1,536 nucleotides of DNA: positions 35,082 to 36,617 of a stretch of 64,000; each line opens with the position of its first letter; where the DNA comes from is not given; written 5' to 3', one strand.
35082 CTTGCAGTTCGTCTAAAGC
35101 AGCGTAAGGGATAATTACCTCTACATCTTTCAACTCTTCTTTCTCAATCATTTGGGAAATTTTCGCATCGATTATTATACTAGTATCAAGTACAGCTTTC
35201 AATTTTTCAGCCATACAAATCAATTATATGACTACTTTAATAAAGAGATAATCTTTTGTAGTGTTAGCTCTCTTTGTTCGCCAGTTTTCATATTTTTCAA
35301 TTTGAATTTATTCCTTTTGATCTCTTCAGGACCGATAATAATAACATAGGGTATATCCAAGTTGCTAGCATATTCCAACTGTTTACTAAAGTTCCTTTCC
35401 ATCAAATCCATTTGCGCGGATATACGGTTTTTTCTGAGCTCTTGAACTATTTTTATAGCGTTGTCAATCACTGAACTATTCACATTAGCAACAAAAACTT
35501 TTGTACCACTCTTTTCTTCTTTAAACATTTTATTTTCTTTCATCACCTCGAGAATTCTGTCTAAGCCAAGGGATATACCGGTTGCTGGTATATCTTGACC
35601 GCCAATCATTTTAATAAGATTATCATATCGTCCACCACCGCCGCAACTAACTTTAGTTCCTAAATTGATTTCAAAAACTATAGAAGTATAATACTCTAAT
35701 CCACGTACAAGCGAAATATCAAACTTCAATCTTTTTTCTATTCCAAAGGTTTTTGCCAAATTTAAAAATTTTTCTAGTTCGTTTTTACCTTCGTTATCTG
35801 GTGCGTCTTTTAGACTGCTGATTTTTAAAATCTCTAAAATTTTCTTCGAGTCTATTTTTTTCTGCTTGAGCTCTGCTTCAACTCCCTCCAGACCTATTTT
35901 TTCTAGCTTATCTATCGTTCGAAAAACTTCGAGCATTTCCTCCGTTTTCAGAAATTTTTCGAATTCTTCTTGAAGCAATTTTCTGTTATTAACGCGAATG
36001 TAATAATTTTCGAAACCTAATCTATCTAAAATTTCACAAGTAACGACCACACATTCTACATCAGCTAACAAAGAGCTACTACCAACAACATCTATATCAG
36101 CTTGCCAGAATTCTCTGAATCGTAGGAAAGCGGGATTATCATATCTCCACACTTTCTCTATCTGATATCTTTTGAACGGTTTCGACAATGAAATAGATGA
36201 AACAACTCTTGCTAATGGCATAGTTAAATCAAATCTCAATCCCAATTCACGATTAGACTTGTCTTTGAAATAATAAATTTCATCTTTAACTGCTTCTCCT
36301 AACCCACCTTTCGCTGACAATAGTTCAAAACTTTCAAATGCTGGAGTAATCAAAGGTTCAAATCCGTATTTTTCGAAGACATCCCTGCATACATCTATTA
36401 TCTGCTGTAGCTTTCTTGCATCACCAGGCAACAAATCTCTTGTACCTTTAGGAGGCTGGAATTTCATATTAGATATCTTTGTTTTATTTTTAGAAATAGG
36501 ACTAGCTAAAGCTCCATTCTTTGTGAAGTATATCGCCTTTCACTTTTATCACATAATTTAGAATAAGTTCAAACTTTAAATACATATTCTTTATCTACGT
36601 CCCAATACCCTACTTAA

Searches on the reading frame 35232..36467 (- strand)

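Call 96: search_protein_families(library=pfam, proteins=[window:35232-36467:-], max_evalue=0.0001)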
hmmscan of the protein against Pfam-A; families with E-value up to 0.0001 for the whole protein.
window:35232-36467:- (411 aa): 4 families
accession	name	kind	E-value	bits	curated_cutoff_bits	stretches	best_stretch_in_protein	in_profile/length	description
PF13393.11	tRNA-synt_His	-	1.8e-42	146.1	25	1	8-305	1-308/308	Histidyl-tRNA synthetase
PF03129.25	HGTP_anticodon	-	1.3e-18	67.4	21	1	323-411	1-92/94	Anticodon binding domain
PF12745.12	HGTP_anticodon2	-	7.9e-07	29.3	24.4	1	323-411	7-101/261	Anticodon binding domain of tRNAs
PF01409.25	tRNA-synt_2d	-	3.4e-06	27.2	19.8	1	12-159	11-162/246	tRNA synthetases class II core domain (F)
